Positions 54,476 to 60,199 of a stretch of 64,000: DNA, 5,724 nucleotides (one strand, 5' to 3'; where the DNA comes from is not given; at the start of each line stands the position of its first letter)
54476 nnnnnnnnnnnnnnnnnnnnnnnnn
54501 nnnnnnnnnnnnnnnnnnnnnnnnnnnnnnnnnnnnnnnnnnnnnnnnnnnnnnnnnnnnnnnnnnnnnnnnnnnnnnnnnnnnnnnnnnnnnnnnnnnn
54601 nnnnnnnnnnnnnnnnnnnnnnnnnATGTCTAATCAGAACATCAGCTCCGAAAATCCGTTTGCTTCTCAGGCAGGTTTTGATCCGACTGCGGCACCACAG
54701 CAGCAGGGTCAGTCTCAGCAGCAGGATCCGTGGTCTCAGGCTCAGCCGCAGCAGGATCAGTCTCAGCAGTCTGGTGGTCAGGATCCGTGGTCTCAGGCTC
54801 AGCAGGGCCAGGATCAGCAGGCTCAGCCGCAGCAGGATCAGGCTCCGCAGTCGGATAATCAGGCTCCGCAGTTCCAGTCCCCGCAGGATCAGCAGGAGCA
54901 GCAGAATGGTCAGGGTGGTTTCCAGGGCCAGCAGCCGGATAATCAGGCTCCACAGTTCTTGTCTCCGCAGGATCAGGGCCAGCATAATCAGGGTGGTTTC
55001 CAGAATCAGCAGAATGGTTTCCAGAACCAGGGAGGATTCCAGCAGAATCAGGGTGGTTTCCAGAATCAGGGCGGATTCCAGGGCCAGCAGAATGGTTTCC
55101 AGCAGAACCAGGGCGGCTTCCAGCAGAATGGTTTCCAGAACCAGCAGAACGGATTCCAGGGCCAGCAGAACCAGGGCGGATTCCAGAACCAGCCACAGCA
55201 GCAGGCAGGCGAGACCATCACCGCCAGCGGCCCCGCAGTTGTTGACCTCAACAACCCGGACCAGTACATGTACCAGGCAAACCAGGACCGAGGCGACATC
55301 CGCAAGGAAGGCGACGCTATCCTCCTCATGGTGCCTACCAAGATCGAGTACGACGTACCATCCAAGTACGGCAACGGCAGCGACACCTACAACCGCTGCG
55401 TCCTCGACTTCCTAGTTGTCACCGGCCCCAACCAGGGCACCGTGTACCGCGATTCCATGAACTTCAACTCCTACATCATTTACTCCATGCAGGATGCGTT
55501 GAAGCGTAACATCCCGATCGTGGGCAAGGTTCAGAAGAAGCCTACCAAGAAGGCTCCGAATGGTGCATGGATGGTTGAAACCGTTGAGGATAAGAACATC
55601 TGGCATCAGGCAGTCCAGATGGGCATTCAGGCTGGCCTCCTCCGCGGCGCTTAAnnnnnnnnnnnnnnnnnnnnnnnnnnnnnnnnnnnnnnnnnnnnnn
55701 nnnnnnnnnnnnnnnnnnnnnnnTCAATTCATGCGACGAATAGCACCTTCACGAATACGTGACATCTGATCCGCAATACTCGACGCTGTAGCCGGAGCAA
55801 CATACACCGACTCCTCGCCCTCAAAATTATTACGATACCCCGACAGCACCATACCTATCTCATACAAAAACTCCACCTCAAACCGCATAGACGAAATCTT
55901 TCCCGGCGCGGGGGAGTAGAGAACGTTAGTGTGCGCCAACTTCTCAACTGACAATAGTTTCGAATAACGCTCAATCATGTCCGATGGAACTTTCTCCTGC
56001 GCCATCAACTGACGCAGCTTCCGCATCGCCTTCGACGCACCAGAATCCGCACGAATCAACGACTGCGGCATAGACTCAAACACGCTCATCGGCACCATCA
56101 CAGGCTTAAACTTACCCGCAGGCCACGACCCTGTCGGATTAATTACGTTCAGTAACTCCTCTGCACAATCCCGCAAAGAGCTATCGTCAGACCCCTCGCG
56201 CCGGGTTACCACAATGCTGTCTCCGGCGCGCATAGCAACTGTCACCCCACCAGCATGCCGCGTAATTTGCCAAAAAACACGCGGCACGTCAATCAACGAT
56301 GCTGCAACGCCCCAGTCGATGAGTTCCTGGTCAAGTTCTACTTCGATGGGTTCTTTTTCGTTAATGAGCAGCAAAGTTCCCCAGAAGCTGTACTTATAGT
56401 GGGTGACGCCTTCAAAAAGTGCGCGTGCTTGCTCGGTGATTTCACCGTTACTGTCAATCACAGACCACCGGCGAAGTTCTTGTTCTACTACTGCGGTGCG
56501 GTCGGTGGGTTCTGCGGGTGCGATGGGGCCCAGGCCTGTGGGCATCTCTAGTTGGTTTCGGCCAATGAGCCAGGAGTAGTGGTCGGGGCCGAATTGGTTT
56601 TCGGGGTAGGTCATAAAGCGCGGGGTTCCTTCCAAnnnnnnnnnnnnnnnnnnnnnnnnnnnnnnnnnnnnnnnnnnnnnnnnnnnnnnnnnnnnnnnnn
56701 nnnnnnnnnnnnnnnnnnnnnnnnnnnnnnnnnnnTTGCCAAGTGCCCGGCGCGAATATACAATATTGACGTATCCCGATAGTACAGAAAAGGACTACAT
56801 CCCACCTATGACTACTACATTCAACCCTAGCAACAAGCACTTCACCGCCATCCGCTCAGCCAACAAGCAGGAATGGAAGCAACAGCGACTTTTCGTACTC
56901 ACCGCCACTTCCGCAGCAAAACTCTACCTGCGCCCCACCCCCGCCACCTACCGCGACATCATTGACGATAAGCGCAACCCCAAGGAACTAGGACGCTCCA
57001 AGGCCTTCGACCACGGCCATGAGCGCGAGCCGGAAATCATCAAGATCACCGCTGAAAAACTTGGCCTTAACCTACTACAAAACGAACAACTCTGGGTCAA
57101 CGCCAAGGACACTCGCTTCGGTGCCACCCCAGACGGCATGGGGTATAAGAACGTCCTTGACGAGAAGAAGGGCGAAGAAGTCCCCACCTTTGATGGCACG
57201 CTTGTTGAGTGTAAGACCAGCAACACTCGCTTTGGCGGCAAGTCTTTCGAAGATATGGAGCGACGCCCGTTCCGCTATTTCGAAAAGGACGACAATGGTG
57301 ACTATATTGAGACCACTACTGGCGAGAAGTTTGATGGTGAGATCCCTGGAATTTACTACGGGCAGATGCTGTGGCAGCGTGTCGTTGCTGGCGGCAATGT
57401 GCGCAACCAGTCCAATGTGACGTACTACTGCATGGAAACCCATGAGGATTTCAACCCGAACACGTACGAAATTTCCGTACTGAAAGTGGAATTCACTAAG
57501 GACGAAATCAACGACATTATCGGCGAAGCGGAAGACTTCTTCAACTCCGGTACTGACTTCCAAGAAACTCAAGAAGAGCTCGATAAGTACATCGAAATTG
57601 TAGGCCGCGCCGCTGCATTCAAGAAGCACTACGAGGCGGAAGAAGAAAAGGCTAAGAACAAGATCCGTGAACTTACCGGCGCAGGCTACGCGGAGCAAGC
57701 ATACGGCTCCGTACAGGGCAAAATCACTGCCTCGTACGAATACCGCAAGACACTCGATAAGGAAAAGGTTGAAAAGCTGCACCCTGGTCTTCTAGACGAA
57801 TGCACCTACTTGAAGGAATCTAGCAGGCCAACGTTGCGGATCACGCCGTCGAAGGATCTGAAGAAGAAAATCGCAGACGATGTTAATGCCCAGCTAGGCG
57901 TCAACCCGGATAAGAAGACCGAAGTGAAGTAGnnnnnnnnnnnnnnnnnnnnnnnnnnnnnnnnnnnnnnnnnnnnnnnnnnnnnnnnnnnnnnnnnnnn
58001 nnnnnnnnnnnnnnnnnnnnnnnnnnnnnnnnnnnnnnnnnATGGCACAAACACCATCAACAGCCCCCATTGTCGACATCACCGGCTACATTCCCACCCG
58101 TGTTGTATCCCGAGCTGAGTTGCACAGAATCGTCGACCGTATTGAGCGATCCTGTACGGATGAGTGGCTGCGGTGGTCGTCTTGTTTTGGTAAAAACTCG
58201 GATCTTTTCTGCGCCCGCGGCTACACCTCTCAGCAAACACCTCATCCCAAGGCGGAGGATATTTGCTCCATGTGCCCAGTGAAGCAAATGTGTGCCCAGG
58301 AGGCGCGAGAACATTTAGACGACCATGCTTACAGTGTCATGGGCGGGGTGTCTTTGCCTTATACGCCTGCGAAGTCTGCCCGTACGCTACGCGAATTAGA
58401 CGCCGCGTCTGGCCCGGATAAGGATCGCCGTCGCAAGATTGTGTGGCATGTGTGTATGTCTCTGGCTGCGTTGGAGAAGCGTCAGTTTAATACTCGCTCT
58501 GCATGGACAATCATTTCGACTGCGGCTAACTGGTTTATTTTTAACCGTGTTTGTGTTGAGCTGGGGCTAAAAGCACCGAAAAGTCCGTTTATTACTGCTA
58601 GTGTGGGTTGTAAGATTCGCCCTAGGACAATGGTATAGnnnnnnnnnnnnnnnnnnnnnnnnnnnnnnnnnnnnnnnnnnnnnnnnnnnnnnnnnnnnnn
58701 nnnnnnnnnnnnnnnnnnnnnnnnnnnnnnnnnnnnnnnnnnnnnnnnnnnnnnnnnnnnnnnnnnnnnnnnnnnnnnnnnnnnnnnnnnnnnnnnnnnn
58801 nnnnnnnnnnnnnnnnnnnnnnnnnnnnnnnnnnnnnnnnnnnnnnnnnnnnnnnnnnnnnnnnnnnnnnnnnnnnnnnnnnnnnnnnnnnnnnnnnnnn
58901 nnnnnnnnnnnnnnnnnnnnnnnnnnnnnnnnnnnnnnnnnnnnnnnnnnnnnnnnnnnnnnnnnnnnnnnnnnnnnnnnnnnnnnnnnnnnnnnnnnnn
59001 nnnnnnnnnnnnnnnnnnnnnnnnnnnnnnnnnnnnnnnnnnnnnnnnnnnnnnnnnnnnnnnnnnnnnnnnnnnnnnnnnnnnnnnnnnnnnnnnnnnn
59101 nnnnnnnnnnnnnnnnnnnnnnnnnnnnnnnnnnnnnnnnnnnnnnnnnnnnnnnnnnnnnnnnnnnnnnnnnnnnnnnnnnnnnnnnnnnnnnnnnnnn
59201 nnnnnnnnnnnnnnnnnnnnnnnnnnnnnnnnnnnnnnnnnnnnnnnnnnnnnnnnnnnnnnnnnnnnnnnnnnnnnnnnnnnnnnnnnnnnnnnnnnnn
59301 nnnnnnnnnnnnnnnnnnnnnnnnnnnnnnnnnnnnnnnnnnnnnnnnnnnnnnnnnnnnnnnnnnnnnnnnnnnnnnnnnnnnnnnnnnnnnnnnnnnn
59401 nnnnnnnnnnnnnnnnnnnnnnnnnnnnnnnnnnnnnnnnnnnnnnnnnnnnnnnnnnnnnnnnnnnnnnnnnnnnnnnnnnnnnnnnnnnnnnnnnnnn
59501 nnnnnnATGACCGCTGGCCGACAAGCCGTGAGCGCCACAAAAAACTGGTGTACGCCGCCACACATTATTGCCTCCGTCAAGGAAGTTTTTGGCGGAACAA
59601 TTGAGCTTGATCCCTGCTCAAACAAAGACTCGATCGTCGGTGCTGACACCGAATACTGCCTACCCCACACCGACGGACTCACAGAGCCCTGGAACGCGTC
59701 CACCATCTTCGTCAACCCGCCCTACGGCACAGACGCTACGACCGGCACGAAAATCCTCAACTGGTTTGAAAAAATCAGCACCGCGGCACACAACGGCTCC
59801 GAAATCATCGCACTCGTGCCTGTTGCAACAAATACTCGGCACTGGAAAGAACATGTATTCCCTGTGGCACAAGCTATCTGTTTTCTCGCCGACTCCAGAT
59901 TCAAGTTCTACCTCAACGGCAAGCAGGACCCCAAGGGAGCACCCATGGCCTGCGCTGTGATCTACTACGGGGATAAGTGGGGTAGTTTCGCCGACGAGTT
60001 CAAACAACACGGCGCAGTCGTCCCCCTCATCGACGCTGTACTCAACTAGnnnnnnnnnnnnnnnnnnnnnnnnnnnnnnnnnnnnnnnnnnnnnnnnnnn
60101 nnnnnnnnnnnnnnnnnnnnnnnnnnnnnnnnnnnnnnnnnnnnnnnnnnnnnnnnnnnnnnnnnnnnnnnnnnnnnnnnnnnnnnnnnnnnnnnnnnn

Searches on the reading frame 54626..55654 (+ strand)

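Call 59: search_protein_families(library=pfam, proteins=[window:54626-55654:+], max_evalue=0.001)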
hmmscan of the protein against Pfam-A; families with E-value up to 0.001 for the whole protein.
window:54626-55654:+ (342 aa): 0 families

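Call 78: search_protein_families(library=phrogs, proteins=[window:54626-55654:+], max_evalue=0.0001)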
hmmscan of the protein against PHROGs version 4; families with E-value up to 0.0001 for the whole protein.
window:54626-55654:+ (342 aa): 1 family
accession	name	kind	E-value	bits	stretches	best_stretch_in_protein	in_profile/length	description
phrog_870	-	unknown function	1e-06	30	1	179-323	27-161/176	-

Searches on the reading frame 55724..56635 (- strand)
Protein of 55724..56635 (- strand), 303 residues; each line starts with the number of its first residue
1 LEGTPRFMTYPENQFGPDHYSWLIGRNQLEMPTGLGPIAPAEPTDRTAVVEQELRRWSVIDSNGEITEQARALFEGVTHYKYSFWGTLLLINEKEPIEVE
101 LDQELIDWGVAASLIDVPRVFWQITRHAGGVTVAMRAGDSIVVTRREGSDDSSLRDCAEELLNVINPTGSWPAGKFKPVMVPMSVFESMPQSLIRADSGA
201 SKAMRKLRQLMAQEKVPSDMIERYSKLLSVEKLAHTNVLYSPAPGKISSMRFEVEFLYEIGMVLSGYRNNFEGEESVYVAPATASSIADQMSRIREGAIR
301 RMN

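Call 59: search_protein_families(library=pfam, proteins=[window:55724-56635:-], max_evalue=0.001)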
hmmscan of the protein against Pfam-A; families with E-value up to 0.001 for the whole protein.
window:55724-56635:- (303 aa): 1 family
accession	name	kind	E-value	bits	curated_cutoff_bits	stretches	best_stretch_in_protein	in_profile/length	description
PF14011.11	ESX-1_EspG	-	1.8e-05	24.9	27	1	123-290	90-242/245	EspG family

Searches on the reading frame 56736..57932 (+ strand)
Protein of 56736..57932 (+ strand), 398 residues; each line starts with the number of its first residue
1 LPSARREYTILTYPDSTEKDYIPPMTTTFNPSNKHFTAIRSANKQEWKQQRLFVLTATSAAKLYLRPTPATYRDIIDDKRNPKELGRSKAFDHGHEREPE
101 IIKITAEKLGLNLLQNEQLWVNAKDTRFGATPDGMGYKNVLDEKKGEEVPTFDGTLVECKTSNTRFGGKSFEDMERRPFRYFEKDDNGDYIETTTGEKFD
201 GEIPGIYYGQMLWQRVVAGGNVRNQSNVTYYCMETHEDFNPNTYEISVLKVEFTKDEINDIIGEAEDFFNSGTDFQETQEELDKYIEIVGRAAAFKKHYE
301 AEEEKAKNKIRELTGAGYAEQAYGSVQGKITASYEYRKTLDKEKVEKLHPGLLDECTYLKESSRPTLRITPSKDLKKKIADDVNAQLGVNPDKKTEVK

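Call 35: search_protein_families(library=phrogs, proteins=[window:56736-57932:+], max_evalue=0.00001)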
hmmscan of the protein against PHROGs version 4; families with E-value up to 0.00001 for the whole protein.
window:56736-57932:+ (398 aa): 1 family
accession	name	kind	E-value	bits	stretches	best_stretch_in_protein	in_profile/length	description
phrog_434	-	DNA, RNA and nucleotide metabolism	1.8e-21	77.8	2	25-165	38-168/372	RecE-like recombination exonuclease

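Call 60: search_protein_families(library=pfam, proteins=[window:56736-57932:+], max_evalue=0.001)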
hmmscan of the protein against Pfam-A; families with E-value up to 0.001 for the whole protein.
window:56736-57932:+ (398 aa): 1 family
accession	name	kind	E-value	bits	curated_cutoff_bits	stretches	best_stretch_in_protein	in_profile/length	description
PF09588.16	YqaJ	-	2.5e-07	31.5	22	1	46-219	1-148/150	YqaJ-like viral recombinase domain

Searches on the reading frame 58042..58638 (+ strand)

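Call 60: search_protein_families(library=pfam, proteins=[window:58042-58638:+], max_evalue=0.001)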
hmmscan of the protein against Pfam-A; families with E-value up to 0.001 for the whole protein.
window:58042-58638:+ (198 aa): 1 family
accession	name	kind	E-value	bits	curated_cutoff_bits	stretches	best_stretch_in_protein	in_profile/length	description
PF02467.21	Whib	-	1.6e-06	29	23.6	1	42-104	1-58/65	Transcription factor WhiB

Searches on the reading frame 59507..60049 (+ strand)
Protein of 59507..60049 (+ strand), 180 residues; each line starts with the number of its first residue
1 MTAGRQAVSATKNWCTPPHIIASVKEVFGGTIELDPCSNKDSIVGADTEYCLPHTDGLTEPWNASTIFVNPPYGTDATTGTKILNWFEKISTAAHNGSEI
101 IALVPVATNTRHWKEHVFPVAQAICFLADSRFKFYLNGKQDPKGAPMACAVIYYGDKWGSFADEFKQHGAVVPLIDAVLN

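Call 60: search_protein_families(library=pfam, proteins=[window:59507-60049:+], max_evalue=0.001)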
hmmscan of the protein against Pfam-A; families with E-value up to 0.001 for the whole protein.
window:59507-60049:+ (180 aa): 1 family
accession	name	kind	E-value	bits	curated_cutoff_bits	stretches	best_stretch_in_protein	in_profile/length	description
PF05869.16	Dam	-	4.2e-15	56.3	28.1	1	11-158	9-147/169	DNA N-6-adenine-methyltransferase (Dam)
